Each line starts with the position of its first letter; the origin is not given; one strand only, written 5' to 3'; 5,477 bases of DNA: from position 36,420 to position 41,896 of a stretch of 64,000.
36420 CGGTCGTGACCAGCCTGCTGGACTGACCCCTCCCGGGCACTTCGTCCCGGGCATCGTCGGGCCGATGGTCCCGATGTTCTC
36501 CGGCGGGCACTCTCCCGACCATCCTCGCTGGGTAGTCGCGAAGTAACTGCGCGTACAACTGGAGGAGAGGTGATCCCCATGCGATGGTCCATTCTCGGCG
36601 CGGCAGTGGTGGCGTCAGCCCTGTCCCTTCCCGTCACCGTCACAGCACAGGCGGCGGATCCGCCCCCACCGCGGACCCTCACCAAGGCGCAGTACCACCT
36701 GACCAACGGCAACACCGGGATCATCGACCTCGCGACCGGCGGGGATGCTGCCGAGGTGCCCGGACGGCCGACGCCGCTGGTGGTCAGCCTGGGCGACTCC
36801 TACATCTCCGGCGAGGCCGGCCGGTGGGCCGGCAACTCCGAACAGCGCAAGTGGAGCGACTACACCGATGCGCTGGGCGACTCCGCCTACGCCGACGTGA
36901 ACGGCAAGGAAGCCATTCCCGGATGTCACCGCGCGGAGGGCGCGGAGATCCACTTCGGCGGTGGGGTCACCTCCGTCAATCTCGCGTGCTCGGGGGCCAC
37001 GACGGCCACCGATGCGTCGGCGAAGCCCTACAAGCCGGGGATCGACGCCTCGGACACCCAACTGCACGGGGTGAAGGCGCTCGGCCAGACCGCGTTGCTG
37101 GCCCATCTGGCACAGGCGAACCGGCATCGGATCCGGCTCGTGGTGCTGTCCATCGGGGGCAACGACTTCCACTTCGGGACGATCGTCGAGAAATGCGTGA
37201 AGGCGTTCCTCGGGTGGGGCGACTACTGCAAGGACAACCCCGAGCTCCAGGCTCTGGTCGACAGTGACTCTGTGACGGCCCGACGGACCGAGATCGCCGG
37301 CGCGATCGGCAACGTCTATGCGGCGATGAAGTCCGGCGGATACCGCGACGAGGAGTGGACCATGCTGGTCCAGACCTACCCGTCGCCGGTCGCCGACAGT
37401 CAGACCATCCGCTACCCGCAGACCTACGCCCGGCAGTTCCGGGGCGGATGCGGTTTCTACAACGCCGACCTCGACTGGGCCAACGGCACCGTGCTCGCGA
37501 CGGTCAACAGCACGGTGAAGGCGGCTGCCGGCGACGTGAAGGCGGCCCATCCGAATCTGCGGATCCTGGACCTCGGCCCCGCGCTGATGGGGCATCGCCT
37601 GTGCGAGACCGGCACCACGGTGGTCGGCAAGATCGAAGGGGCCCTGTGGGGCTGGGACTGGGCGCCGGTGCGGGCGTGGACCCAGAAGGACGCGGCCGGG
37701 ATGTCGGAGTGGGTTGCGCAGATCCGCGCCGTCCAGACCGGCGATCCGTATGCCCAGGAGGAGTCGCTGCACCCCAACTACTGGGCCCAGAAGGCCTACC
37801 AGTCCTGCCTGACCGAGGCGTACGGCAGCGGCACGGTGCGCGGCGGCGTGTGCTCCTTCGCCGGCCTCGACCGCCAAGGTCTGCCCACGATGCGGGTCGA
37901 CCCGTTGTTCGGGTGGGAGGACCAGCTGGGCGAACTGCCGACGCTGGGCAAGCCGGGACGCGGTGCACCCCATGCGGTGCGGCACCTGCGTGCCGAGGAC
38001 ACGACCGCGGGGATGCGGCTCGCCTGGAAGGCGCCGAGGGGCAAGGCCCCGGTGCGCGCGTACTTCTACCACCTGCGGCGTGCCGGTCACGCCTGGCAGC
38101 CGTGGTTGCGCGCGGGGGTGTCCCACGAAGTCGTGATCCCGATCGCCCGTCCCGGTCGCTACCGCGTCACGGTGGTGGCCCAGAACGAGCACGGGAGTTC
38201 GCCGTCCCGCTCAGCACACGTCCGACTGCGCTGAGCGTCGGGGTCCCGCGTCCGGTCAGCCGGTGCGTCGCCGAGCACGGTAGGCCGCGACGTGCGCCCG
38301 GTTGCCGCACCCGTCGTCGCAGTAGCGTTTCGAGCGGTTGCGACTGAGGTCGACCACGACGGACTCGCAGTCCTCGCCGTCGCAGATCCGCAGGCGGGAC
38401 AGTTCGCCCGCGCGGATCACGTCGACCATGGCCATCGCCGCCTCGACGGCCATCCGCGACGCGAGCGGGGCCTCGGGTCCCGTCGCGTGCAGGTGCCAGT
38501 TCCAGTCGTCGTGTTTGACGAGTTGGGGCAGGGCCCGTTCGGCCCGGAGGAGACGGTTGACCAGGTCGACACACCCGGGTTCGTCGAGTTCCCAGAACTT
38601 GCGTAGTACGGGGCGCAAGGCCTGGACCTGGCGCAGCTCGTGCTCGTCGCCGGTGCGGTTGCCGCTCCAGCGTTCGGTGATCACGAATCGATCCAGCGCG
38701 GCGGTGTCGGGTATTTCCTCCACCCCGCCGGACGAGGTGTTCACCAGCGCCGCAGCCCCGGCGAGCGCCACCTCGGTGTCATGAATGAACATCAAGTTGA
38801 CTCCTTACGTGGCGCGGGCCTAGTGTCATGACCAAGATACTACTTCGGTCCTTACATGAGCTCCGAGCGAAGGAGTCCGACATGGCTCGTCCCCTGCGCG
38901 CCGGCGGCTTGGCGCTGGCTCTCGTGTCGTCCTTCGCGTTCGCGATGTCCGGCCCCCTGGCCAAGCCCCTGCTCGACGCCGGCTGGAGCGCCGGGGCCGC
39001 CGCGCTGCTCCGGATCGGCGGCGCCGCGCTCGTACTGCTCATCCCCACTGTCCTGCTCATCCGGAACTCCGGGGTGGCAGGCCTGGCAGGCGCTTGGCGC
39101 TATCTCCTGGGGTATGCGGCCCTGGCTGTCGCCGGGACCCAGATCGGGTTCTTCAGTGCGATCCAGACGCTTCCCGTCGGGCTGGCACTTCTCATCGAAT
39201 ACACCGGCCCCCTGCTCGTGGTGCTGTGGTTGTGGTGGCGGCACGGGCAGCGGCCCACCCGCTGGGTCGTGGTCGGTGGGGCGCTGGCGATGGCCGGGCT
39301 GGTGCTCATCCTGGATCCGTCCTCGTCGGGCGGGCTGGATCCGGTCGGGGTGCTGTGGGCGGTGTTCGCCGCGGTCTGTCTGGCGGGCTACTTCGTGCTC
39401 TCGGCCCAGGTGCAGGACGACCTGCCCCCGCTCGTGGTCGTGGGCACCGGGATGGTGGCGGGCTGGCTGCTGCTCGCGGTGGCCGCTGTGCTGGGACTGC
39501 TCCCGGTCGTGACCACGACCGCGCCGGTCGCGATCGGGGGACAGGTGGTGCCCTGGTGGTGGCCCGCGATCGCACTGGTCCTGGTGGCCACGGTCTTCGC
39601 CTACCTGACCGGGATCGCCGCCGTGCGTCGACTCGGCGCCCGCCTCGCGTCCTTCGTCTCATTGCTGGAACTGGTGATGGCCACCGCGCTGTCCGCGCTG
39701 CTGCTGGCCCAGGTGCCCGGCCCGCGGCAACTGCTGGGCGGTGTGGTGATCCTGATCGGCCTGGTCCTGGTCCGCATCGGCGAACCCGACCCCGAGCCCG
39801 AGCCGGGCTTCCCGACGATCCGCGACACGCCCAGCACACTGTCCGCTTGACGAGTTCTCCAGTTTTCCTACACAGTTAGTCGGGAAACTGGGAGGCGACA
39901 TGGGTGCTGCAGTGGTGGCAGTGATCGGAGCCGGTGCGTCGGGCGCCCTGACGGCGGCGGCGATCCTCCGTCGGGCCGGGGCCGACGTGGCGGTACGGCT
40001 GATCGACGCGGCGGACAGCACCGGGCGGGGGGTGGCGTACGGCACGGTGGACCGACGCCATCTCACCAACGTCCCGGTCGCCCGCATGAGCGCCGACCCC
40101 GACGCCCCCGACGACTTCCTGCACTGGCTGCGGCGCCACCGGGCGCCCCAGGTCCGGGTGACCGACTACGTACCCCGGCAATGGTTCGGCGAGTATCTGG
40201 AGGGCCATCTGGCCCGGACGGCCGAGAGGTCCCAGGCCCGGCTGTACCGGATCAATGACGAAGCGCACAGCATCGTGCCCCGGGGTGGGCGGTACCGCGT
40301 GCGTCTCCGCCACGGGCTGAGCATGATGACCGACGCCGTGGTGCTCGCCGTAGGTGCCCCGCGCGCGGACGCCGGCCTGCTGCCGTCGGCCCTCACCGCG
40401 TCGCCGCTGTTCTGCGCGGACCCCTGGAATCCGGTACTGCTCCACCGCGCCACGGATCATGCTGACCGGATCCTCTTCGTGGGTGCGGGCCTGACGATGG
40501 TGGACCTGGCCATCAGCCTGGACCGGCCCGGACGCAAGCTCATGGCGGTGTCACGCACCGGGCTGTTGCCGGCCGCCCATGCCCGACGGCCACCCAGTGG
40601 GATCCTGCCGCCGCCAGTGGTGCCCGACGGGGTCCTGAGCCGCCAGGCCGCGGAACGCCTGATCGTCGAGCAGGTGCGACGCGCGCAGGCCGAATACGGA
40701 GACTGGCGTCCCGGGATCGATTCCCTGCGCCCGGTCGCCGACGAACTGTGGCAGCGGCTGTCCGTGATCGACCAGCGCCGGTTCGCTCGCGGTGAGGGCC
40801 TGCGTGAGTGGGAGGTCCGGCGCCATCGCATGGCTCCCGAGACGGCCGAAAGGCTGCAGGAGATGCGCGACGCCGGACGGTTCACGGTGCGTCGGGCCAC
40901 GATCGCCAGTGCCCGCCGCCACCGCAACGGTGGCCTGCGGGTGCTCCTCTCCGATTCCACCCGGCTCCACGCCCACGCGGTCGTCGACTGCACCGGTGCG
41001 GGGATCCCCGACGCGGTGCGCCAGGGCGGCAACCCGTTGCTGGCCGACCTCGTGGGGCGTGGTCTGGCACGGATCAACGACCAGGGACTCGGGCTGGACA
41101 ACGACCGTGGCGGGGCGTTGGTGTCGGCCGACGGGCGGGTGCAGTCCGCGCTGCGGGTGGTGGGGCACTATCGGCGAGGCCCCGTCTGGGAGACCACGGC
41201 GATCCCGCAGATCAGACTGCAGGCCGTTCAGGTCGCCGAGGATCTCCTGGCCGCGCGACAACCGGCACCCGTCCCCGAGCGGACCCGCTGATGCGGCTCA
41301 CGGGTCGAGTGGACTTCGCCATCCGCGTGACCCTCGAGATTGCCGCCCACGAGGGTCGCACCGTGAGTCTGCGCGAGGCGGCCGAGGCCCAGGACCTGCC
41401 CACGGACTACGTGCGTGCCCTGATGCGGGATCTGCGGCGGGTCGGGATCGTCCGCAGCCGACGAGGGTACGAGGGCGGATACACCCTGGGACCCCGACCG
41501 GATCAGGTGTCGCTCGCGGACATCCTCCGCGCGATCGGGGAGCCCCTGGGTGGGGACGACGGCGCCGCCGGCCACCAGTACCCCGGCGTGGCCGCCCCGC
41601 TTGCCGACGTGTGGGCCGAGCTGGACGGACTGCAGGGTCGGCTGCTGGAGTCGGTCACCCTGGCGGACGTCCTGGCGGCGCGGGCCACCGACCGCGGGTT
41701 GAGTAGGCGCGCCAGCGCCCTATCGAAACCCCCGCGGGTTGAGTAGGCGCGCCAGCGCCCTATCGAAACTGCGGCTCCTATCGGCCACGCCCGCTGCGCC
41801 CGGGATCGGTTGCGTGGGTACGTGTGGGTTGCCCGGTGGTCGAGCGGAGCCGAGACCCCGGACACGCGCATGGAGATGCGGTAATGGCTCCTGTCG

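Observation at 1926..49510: Two linked short repeat modules (A and B) populate intergenic DNA in at least ~25 full or partial copies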

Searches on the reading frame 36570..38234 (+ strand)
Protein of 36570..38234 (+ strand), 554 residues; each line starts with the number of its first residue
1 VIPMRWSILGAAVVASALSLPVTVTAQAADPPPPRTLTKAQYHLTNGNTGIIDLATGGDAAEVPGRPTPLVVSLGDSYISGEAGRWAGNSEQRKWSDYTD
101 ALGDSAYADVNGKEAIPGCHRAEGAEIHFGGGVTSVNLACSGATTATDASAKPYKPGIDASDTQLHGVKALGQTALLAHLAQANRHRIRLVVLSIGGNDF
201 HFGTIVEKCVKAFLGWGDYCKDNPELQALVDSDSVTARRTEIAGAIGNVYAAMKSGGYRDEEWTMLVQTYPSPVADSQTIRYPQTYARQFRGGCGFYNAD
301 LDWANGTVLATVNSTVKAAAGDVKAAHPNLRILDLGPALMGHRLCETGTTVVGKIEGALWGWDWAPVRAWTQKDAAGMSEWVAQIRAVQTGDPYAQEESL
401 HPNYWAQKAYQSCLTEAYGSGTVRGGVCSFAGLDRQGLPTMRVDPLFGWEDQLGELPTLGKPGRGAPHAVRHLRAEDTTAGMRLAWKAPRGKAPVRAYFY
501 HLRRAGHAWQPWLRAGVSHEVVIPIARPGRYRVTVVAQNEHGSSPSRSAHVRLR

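Call 39: find_homologous_proteins(query=window:36570-38234:+, max_evalue=1e-80)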
Query window:36570-38234:+ (554 aa): 1716 proteins with E <= 1e-80 among 8000 candidates; the best 120 are listed.
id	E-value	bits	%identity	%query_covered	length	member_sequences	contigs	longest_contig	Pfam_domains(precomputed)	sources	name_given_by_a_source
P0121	0.0e+0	1277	100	99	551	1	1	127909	PF13472.13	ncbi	ncbi:MAG: hypothetical protein U0R64_05690 [Candidatus Nanopelagicales bacterium]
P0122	1.2e-203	696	59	99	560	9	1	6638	PF13472.13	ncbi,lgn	-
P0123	2.0e-192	659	55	99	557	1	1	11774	PF13472.13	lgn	-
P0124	7.9e-192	657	56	99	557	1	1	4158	PF13472.13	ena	-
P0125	1.6e-184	633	56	100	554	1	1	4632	-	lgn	-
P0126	5.3e-164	565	53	92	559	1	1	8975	-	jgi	jgi:hypothetical protein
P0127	9.0e-162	558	54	89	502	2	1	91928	PF13472.13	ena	-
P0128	2.6e-161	556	48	99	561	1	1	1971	-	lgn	-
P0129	4.5e-144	500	47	94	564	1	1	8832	-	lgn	-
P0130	5.2e-131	456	45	96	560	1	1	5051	-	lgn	-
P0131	2.2e-129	451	45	92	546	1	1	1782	PF00041.28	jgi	jgi:hypothetical protein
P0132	1.8e-119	418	45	94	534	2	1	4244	-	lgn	-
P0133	3.4e-117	411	46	93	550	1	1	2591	PF13472.13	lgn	-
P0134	5.3e-117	410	44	94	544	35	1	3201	-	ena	-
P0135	1.6e-114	402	45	91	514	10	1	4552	-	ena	-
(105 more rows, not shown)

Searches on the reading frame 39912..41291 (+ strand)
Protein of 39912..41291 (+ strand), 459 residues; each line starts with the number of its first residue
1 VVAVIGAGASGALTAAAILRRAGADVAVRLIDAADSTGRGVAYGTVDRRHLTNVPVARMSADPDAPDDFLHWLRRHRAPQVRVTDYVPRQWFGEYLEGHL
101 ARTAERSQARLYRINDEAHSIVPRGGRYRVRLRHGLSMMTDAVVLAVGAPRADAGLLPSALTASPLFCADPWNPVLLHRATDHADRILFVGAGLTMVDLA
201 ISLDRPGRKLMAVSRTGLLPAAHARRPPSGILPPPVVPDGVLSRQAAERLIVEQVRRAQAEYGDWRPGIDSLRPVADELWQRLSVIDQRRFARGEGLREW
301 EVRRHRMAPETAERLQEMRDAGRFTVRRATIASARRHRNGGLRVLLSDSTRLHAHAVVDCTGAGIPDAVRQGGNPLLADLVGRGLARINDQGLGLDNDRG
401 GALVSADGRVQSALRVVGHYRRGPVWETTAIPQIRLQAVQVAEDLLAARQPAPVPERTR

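Call 114: search_protein_families(library=pfam, proteins=[window:39912-41291:+], max_evalue=0.001)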
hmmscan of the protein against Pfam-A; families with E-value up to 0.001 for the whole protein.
window:39912-41291:+ (459 aa): 5 families
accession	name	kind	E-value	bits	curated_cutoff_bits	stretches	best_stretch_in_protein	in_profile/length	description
PF13454.12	NAD_binding_9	-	6.2e-37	127.4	21.8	1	3-149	1-154/155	FAD-NAD(P)-binding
PF07992.20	Pyr_redox_2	-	9.8e-08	32.2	26.1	1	2-214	3-172/291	Pyridine nucleotide-disulphide oxidoreductase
PF05834.18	Lycopene_cycl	-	2.7e-06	27.1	23.4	1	263-367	45-145/380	Lycopene cyclase protein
PF03486.20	HI0933_like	-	1.2e-05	25.3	50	1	2-122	3-112/244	HI0933-like protein Rossmann domain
PF13450.12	NAD_binding_8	-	0.0003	21.4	21.9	0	4-46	1-39/68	NAD(P)-binding Rossmann-like domain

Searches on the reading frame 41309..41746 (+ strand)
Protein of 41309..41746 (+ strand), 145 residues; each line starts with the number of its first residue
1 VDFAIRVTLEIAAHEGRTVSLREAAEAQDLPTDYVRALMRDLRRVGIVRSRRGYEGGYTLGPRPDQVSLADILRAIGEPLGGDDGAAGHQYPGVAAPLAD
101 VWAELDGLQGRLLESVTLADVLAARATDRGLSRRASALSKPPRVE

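Call 114: search_protein_families(library=pfam, proteins=[window:41309-41746:+], max_evalue=0.001)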
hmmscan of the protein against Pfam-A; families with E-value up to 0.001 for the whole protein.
window:41309-41746:+ (145 aa): 2 families
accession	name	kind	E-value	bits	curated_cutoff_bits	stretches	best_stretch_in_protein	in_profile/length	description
PF02082.26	Rrf2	-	4.6e-24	85.5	30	1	1-123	5-131/132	Iron-dependent Transcriptional regulator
PF03444.21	HrcA_DNA-bdg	-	0.00061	19.8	21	0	11-59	16-64/79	Winged helix-turn-helix transcription repressor, HrcA DNA-binding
